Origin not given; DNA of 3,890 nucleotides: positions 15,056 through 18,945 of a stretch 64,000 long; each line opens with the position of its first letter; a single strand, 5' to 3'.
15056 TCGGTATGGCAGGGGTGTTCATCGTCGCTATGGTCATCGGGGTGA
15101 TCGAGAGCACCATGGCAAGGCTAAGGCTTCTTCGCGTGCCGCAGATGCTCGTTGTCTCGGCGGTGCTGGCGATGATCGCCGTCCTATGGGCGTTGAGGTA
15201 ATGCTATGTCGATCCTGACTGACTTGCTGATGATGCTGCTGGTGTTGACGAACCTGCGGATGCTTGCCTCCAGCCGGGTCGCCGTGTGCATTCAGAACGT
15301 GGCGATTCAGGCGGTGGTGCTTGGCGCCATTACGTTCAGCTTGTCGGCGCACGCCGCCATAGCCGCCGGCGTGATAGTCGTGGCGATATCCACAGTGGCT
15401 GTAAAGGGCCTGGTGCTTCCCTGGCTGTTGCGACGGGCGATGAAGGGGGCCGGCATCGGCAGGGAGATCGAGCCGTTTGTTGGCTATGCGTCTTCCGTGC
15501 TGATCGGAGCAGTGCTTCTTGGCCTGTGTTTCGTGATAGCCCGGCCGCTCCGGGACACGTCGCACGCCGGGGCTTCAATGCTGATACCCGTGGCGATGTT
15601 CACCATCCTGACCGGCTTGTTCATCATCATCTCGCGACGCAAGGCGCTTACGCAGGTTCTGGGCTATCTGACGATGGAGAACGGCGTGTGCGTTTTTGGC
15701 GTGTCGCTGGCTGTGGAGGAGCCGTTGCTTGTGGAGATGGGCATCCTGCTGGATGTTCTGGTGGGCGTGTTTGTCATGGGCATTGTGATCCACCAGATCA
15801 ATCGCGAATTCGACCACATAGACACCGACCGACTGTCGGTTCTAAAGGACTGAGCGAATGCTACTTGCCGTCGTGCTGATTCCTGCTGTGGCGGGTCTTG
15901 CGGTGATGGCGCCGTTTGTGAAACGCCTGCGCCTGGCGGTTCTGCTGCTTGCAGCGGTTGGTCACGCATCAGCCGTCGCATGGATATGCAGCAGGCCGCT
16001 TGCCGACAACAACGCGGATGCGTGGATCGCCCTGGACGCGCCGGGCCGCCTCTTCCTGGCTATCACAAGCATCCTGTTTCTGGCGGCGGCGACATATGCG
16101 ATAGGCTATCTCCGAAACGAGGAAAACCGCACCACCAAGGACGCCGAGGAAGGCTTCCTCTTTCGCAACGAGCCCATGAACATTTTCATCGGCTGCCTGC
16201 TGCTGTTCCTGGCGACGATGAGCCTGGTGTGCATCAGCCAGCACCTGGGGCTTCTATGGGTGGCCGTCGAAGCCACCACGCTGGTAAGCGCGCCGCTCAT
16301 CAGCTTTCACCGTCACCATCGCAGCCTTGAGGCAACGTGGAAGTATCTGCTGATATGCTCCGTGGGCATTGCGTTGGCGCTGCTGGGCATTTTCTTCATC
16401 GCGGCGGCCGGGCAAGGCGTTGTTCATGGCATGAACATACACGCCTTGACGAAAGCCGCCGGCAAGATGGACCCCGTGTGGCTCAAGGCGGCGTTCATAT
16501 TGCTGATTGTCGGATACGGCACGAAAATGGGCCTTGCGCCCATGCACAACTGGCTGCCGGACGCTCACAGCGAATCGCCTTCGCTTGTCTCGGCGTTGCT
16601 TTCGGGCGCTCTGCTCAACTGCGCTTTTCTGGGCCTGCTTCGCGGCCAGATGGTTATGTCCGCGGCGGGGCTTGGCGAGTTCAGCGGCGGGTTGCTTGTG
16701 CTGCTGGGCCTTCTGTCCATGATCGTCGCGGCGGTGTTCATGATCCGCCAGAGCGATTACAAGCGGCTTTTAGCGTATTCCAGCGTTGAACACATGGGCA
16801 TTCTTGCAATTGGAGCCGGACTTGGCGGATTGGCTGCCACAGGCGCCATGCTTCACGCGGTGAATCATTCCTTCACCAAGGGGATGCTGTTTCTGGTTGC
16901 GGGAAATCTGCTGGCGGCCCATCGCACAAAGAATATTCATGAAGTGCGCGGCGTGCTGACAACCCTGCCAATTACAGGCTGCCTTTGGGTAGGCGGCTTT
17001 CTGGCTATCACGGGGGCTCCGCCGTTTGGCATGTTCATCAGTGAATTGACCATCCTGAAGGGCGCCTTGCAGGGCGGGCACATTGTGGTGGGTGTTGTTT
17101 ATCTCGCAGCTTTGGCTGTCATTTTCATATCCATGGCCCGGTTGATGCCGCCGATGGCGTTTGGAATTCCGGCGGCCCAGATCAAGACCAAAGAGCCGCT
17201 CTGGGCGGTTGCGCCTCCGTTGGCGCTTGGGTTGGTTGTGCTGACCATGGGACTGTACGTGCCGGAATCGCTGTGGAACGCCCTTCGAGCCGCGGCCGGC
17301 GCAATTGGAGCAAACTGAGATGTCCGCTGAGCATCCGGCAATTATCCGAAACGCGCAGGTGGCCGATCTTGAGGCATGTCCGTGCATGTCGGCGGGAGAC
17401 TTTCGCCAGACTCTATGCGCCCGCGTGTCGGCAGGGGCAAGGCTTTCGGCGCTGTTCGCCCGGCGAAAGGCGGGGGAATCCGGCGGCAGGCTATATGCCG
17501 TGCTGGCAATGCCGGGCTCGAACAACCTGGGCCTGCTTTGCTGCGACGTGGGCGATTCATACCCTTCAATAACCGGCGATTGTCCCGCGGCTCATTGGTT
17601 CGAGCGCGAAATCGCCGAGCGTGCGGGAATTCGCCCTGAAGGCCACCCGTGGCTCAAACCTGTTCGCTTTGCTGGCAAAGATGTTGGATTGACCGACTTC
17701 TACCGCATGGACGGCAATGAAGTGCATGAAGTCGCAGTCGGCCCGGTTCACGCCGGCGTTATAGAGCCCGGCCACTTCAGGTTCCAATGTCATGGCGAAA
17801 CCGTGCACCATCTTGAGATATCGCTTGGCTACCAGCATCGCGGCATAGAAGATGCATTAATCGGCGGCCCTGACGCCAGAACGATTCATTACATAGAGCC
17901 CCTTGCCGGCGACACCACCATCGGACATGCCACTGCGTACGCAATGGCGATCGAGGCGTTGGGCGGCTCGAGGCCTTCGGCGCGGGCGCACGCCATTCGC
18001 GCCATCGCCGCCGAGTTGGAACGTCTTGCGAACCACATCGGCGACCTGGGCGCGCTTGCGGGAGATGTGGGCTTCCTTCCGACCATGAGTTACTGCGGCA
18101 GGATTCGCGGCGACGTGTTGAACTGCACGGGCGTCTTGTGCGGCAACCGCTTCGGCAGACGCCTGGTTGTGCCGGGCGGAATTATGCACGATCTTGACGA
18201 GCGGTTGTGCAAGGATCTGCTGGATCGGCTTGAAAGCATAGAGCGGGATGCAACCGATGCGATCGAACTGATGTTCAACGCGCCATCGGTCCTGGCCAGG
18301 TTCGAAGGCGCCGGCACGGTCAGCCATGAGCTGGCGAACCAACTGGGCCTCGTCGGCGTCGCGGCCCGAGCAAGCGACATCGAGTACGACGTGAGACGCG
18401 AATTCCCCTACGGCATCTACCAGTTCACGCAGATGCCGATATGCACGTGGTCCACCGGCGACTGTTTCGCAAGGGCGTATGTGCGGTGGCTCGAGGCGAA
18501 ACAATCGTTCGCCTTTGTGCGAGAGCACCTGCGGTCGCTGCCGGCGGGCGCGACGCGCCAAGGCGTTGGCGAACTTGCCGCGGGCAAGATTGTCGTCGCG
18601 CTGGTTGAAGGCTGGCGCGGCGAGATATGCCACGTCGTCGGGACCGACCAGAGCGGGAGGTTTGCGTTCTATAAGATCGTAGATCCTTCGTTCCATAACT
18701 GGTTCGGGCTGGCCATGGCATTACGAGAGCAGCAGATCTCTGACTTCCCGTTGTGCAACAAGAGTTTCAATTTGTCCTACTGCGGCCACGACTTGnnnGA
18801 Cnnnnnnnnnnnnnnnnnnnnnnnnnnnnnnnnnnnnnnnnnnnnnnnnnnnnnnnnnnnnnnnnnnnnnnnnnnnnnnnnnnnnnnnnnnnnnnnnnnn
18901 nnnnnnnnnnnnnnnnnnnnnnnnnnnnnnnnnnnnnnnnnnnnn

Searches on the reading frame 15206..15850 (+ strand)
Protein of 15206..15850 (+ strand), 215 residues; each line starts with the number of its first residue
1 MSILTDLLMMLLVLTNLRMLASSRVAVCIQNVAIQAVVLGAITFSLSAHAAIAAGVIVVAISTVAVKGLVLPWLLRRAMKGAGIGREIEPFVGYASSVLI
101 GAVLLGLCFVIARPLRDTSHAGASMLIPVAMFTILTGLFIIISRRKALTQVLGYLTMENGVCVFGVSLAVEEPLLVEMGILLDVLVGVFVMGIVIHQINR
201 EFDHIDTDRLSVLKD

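Call 5: search_protein_families(library=pfam, proteins=[window:15206-15850:+], max_evalue=0.01)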
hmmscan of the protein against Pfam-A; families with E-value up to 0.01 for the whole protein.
window:15206-15850:+ (215 aa): 1 family
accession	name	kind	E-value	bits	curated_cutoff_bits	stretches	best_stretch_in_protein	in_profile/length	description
PF00420.29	Oxidored_q2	-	9.8e-06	25.7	26.1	1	129-214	5-94/95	NADH-ubiquinone/plastoquinone oxidoreductase chain 4L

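Call 6: search_protein_families(library=ncbifam, proteins=[window:15206-15850:+], max_evalue=0.01)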
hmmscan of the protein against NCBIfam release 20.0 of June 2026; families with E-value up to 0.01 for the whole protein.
window:15206-15850:+ (215 aa): 1 family
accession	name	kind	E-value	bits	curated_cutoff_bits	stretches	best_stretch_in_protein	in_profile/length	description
NF008556.0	PRK11492.1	equivalog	5.9e-28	98.2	136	1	3-214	5-215/216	hydrogenase 4 membrane subunit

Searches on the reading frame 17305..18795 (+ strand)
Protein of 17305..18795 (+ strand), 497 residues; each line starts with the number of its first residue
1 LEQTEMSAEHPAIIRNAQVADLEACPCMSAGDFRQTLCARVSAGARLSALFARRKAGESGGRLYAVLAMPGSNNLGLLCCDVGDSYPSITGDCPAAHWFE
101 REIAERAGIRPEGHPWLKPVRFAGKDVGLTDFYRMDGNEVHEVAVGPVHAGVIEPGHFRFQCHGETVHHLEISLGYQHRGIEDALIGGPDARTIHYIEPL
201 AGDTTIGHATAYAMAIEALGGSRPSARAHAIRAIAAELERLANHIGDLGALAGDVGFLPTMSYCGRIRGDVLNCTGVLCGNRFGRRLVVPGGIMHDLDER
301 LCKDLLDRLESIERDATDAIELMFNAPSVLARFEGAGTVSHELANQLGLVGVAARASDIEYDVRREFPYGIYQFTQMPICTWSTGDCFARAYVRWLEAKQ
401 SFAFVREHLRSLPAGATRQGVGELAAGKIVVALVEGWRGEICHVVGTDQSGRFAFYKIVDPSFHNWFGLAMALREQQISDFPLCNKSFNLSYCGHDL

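Call 5: search_protein_families(library=pfam, proteins=[window:17305-18795:+], max_evalue=0.01)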
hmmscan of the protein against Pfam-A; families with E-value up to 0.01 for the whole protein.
window:17305-18795:+ (497 aa): 2 families
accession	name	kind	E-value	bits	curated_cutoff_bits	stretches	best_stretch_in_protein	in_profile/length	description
PF00346.24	Complex1_49kDa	-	5.2e-39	134.4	24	2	254-418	1-165/271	Respiratory-chain NADH dehydrogenase, 49 Kd subunit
PF00329.25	Complex1_30kDa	-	4e-07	31.1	22.5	1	84-119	67-102/124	Respiratory-chain NADH dehydrogenase, 30 Kd subunit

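Call 6: search_protein_families(library=ncbifam, proteins=[window:17305-18795:+], max_evalue=0.01)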
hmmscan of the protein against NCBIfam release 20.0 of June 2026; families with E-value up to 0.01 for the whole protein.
window:17305-18795:+ (497 aa): 8 families
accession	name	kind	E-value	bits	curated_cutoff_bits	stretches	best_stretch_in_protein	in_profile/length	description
NF004739.1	PRK06075.1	equivalog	1.4e-58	198.5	360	1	142-416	2-276/384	NADH-quinone oxidoreductase subunit D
NF009808.0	PRK13292.1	equivalog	1.6e-44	151.9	1156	2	130-415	397-682/791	NADH-quinone oxidoreductase subunit B/C/D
TIGR01962.1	NuoD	equivalog_domain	1.7e-44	152.2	459.35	1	144-418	6-280/386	NADH dehydrogenase (quinone) subunit D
NF040602.1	F420_dehyd_FpoD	exception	7.3e-41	140.4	600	1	143-481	10-356/372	F420H2 dehydrogenase subunit FpoD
NF008974.0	PRK12322.1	equivalog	8.6e-37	126.9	522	1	143-481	9-350/366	NADH-quinone oxidoreductase subunit D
NF008728.0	PRK11742.1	equivalog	1.8e-30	105.8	840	1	124-418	200-492/598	NADH-quinone oxidoreductase subunit C/D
NF005649.0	PRK07415.1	equivalog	1.9e-25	89.7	583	1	143-418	13-289/394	NAD(P)H-quinone oxidoreductase subunit H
TIGR03295.1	frhA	equivalog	0.0043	16.1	392.5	0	179-368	41-232/412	coenzyme F420 hydrogenase subunit alpha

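Call 13: search_solved_structures(query=window:17305-18795:+, max_evalue=0.001, show_alignments=3)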
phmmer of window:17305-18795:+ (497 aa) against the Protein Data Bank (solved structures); distinct sequences matched with E-value up to 0.001: 54.
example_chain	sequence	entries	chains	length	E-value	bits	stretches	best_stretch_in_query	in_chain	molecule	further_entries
7z0s_E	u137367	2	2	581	1.7e-34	122.8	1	140-492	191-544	Formate hydrogenlyase subunit 5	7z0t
2fug_4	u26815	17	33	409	6.3e-34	121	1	139-419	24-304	NADH-quinone oxidoreductase chain 4 | NADH-QUINONE OXIDOREDUCTASE SUBUNIT 4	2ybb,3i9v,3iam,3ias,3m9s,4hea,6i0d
6cfw_L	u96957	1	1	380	8.5e-32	114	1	143-484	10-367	Membrane-bound hydrogenase subunit alpha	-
8bpx_D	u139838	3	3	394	3.3e-26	95.5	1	146-418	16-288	NADH dehydrogenase [ubiquinone] iron-sulfur protein 2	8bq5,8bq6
7aqr_D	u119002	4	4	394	3.4e-26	95.5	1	146-418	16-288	NADH dehydrogenase subunit 7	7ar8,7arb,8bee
7ar7_D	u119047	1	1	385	3.5e-26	95.4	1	146-418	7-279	NADH dehydrogenase [ubiquinone] iron-sulfur protein 2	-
8e73_S2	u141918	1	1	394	1.3e-25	93.6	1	146-418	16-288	NDUS2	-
7a23_G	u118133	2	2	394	1e-24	90.6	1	146-418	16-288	Nad7m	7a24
6x89_S2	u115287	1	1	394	2.7e-24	89.3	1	157-418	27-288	NDUS2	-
8ba0_D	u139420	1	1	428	3.1e-24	89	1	146-419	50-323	Complex I-49kD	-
8b9z_D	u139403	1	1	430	3.2e-24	89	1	146-419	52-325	Complex I-49kD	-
8esw_S2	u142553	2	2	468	4e-24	88.7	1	146-419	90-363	Complex I-49kD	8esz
5lc5_D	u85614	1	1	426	1.1e-23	87.3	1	146-418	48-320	NADH dehydrogenase [ubiquinone] iron-sulfur protein 2, mitochondrial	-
5ldw_D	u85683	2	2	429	1.1e-23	87.2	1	146-418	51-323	NADH dehydrogenase [ubiquinone] iron-sulfur protein 2, mitochondrial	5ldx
5o31_D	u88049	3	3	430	1.1e-23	87.2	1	146-418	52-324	NADH dehydrogenase [ubiquinone] iron-sulfur protein 2, mitochondrial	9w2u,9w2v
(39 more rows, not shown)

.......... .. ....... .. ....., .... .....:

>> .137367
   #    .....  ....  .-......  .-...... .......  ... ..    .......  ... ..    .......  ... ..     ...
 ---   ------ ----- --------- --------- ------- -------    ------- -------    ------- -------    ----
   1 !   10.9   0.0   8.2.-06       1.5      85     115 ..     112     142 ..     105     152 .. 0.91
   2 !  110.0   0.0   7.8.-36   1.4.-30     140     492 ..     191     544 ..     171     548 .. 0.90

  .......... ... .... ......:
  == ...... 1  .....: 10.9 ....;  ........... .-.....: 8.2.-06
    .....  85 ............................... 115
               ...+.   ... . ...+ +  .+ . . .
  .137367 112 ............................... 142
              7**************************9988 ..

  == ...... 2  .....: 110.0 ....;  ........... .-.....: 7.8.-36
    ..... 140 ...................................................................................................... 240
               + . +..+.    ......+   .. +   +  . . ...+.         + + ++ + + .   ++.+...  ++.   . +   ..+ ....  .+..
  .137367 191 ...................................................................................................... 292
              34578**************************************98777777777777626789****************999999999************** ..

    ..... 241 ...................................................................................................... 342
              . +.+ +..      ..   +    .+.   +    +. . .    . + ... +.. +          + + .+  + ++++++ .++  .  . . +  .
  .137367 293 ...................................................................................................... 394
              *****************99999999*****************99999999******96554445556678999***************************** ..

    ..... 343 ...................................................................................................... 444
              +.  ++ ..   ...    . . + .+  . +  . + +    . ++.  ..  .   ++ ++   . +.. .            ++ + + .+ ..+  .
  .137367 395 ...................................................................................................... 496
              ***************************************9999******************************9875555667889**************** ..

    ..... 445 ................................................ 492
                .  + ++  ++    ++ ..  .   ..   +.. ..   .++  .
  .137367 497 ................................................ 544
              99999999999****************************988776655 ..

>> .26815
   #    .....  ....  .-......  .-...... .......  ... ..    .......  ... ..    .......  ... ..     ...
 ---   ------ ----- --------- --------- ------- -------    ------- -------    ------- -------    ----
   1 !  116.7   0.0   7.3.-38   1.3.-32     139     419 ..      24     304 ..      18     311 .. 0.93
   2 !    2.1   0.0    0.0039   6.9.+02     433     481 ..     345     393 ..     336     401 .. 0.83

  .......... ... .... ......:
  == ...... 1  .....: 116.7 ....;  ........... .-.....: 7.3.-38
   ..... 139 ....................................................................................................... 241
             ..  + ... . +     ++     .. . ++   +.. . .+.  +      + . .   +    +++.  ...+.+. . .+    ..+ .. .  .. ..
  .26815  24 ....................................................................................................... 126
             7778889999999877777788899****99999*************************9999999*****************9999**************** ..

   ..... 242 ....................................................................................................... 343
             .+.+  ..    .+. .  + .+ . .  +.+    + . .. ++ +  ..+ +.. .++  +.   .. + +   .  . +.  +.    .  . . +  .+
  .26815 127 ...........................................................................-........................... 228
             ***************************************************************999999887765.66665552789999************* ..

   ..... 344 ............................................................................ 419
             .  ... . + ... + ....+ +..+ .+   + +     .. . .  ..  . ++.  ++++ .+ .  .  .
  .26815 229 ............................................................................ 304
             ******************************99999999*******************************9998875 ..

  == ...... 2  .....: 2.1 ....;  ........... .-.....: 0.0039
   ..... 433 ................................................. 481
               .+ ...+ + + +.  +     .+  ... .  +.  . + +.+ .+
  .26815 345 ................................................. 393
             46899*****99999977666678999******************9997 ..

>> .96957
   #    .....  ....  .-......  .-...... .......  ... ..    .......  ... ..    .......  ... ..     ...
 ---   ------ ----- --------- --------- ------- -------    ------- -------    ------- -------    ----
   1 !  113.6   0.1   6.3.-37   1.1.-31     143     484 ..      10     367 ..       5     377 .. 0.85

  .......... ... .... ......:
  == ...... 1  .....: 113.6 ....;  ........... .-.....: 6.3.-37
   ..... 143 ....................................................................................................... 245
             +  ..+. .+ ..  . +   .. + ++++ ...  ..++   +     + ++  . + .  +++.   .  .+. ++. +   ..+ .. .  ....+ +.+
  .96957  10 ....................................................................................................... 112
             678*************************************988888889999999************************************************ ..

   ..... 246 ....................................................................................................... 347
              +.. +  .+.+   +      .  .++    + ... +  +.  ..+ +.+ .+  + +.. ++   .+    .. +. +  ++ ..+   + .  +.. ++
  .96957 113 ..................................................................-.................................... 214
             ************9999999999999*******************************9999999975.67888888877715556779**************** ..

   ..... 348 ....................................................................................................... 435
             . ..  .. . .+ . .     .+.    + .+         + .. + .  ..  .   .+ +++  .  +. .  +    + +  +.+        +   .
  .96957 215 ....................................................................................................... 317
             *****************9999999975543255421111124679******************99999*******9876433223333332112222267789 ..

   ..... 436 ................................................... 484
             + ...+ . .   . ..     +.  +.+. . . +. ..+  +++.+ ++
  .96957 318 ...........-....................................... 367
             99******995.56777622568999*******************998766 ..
